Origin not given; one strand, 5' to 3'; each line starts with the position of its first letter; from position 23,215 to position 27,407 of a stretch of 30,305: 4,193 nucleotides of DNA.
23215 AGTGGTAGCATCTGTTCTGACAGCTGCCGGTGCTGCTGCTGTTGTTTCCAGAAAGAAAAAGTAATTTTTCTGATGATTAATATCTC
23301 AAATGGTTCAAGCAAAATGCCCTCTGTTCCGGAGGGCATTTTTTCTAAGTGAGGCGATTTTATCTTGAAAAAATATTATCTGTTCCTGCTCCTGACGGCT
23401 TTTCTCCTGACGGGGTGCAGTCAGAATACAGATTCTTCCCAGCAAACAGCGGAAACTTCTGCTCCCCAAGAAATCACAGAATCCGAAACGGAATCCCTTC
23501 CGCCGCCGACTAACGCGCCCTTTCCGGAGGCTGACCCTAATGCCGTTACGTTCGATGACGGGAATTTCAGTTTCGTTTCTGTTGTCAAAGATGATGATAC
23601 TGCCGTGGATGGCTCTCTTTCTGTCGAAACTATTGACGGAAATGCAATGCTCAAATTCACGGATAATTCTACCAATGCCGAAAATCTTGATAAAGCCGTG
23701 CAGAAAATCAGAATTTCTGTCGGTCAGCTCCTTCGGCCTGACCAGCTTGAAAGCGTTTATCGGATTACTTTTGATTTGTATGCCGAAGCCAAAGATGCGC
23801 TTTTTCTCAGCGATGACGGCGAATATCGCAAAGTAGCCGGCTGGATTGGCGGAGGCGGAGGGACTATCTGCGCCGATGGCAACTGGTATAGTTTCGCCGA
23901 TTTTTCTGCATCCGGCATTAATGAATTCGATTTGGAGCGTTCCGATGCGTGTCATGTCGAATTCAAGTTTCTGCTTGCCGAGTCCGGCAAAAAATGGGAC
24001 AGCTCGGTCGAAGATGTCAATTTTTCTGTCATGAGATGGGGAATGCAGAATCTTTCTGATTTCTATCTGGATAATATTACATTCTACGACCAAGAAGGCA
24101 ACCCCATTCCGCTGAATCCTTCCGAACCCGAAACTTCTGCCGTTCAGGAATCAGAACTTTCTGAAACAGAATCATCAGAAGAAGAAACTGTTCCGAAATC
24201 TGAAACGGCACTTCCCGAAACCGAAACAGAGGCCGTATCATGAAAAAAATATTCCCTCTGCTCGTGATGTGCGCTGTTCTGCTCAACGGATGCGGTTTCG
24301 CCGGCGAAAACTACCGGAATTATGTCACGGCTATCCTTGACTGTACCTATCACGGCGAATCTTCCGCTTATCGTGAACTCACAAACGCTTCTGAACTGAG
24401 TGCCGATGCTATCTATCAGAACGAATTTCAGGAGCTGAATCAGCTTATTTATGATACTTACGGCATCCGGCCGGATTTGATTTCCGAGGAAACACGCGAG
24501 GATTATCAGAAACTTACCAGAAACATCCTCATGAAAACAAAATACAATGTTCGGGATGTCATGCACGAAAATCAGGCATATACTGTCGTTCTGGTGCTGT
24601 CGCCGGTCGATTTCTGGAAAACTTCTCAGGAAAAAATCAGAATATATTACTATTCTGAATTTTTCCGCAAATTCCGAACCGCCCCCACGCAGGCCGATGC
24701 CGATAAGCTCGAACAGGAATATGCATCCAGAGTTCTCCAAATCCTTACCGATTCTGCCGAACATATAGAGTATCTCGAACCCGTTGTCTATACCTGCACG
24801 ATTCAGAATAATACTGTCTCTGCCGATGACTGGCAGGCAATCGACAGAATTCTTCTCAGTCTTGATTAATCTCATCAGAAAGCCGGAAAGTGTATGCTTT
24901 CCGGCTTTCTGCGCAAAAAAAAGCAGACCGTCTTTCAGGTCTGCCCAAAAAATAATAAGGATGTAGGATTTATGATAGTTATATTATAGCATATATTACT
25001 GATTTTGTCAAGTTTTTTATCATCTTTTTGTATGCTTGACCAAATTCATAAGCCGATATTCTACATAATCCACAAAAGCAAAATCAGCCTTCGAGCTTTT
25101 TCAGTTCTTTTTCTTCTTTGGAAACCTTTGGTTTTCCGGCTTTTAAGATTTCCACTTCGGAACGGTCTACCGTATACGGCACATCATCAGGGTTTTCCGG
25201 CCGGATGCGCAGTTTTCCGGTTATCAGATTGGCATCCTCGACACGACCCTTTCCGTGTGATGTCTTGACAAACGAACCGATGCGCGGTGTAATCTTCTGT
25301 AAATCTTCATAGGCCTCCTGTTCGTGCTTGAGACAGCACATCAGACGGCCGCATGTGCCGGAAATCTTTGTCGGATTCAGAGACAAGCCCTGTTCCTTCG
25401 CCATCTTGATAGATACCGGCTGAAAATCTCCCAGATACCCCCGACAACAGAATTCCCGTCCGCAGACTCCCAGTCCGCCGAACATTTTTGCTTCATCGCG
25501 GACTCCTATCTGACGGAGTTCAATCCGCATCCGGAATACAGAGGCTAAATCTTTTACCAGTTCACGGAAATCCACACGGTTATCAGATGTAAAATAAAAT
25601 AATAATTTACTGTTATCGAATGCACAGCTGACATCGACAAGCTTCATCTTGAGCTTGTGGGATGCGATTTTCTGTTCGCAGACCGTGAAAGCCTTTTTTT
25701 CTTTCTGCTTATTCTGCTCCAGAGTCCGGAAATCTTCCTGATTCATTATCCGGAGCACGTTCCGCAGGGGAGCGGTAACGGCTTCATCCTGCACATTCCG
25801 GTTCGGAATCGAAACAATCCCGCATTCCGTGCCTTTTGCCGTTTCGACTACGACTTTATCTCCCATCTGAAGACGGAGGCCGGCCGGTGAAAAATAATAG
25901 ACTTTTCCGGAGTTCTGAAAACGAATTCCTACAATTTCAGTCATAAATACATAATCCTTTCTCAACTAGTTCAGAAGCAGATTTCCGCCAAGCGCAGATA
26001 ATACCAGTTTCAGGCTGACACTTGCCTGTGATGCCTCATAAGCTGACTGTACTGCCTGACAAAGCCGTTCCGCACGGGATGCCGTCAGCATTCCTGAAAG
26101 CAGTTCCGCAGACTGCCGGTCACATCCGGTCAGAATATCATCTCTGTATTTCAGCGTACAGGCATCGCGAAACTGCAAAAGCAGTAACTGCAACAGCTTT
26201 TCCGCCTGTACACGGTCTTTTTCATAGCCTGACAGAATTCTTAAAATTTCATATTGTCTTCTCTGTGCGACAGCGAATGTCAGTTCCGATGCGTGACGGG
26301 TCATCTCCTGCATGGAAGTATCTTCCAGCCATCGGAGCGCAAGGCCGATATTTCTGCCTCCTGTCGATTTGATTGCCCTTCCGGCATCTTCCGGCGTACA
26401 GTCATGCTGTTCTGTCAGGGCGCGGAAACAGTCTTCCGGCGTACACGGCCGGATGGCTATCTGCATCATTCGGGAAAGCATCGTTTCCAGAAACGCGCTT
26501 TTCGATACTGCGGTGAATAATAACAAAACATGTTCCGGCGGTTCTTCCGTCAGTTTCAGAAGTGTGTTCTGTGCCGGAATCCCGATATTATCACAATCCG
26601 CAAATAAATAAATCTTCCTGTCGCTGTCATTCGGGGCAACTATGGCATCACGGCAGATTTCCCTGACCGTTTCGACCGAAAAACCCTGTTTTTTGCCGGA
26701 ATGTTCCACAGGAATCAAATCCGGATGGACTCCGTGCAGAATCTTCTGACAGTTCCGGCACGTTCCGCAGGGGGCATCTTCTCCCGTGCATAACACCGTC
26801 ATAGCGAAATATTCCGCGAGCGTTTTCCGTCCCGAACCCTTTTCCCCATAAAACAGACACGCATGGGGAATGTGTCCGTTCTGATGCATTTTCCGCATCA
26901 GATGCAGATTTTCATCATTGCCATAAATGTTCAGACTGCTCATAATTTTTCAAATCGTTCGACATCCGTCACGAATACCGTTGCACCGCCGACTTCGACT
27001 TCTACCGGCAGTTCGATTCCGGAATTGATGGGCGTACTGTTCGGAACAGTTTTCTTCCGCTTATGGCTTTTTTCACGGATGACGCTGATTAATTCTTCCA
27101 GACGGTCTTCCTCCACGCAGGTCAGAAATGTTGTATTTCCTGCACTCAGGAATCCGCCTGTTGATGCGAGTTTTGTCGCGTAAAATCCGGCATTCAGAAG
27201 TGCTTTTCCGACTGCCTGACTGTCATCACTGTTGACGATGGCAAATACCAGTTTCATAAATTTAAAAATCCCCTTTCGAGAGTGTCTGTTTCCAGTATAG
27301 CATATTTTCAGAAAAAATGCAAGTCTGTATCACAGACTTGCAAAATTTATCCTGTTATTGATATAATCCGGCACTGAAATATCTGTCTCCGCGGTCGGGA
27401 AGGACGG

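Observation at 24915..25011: Orphan consensus promoter driving a ~62-nt sRNA with anti-Shine-Dalgarno-like motifs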

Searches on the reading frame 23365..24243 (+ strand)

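Call 6: search_protein_families(library=pfam, proteins=[window:23365-24243:+], max_evalue=0.01)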
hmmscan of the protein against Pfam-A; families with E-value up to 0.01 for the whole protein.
window:23365-24243:+ (292 aa): 1 family
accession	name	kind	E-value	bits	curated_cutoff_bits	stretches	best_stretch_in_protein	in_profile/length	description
PF08139.17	LPAM_1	-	0.0046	17.8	20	1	1-19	1-18/18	Prokaryotic membrane lipoprotein lipid attachment site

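Call 71: search_protein_families(library=ncbifam, proteins=[window:23365-24243:+], max_evalue=0.001)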
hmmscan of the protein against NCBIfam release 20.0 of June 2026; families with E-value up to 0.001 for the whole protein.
window:23365-24243:+ (292 aa): 1 family
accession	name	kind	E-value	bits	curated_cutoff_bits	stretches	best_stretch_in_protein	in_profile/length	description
NF041193.1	lipo_SP0191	subfamily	0.0002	21.4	75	1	1-33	1-33/190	SP0191 family lipoprotein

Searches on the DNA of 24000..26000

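Call 4: search_rna_families(source=window, start=24000, end=26000, threshold=evalue, max_evalue=10, show_alignments=3)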
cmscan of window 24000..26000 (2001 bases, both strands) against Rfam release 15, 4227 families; matches with E-value up to 10: 13.
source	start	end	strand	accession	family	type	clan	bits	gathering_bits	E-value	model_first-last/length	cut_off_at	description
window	24916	25005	-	RF01401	rseX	Gene; sRNA;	-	29.9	50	0.34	1-94/94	no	rseX Hfq binding RNA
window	25057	25114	-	RF00227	FIE3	Cis-reg;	-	24.1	40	2.2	1-65/65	no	FIE3 (ftz instability element 3') element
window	24872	24939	-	RF01485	rli61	Cis-reg;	-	20.3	50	1.3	1-106/106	no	Listeria sRNA rli61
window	24857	24940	-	RF00185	Flavi_CRE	Cis-reg;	-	19.1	42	3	1-96/96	no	Flavivirus 3' UTR cis-acting replication element (CRE)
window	24702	24819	-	RF01223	snR13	Gene; snRNA; snoRNA; CD-box;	CL00045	18.9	47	4.3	1-124/124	no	Small nucleolar RNA snR13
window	24610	24733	-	RF01443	S_pombe_snR91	Gene; snRNA; snoRNA; HACA-box;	-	18.8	50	3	1-144/144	no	small nucleolar RNA snR91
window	24612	24678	-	RF04255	MIR8001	Gene; miRNA;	-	17.9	90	4.8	1-67/67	no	MIR8001 microRNA precursor family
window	24914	24973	-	RF01489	sbrA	Gene; sRNA;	-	17.7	45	2.1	1-71/71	no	Listeria sRNA sbrA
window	24885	24929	+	RF02966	DUF3268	Gene; sRNA;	-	17.5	65.3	2.4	1-121/121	no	DUF3268 RNA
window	25069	25161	+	RF01934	bxd_6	Gene; lncRNA;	-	16.9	50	5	1-93/93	no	Bithoraxoid conserved region 6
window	24850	24963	-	RF03533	SQ1002_RNA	Gene; sRNA;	-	16.1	128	1.7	1-237/237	no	Clostridioides difficile sRNA SQ1002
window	24920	25025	+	RF02412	snoR144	Gene; snRNA; snoRNA; HACA-box;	-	15.7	100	9.2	1-145/145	no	Small nucleolar RNA snoR144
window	25908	25951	-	RF00788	mir-287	Gene; miRNA;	-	15.3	80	9.3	1-73/73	no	mir-287 microRNA precursor family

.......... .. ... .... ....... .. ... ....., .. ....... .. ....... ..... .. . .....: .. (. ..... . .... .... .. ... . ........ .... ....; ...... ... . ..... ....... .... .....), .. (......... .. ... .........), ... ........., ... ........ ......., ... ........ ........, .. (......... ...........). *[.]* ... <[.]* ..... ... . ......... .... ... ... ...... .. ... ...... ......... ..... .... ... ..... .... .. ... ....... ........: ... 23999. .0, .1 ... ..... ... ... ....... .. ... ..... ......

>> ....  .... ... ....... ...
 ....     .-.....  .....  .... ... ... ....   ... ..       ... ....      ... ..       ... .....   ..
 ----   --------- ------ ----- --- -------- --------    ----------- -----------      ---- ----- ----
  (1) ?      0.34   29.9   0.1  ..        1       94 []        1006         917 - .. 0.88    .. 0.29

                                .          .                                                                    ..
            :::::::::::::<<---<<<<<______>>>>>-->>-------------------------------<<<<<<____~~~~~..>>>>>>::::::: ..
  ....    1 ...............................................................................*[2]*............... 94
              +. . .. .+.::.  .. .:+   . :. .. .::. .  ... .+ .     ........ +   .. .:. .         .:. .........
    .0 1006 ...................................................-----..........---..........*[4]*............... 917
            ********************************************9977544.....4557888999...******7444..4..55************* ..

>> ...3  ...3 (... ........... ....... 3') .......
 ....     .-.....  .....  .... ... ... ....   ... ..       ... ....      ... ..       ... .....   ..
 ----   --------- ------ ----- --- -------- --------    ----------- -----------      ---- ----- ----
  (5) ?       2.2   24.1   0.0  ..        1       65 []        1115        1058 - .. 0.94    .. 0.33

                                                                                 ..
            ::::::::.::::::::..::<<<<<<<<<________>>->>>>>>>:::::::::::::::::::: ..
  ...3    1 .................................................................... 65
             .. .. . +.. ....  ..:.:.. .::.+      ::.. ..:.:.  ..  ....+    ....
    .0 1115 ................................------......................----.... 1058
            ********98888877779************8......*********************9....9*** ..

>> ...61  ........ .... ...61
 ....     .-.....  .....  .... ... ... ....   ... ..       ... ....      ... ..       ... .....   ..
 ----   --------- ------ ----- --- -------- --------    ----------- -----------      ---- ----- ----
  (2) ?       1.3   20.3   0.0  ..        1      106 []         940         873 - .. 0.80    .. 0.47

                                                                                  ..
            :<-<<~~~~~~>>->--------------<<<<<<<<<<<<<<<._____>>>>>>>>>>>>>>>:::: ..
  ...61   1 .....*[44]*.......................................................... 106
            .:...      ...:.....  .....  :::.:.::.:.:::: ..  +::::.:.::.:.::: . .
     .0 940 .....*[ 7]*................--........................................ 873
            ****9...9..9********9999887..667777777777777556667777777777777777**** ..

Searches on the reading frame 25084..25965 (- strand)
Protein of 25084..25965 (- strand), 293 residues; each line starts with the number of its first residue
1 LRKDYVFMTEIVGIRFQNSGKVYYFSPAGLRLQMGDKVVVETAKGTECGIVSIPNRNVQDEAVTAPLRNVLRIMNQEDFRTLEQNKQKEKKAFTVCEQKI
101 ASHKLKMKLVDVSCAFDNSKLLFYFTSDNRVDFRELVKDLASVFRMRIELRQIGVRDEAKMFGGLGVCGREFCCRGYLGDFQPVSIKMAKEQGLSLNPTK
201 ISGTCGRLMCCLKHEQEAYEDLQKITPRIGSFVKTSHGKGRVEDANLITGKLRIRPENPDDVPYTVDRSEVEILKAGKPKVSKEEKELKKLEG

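Call 6: search_protein_families(library=pfam, proteins=[window:25084-25965:-], max_evalue=0.01)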
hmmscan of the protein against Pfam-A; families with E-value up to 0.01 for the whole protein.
window:25084-25965:- (293 aa): 1 family
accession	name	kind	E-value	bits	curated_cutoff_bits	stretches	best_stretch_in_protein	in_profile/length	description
PF04468.17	PSP1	-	5.1e-36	123.3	27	1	69-153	2-86/86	PSP1 C-terminal conserved region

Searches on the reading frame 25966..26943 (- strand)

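Call 6: search_protein_families(library=pfam, proteins=[window:25966-26943:-], max_evalue=0.01)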
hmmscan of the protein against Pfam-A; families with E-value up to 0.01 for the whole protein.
window:25966-26943:- (325 aa): 1 family
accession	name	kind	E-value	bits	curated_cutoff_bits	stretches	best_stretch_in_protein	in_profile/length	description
PF13177.12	DNA_pol3_delta2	-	2.9e-38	131.8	27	1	10-166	3-159/161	DNA polymerase III, delta subunit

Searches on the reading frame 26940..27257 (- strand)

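Call 6: search_protein_families(library=pfam, proteins=[window:26940-27257:-], max_evalue=0.01)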
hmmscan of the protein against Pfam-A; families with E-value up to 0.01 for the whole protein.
window:26940-27257:- (105 aa): 1 family
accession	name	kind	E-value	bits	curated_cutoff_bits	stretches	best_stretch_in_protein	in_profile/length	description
PF06153.16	CdAMP_rec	-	5.1e-34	117.2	27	1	1-104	1-108/109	Cyclic-di-AMP receptor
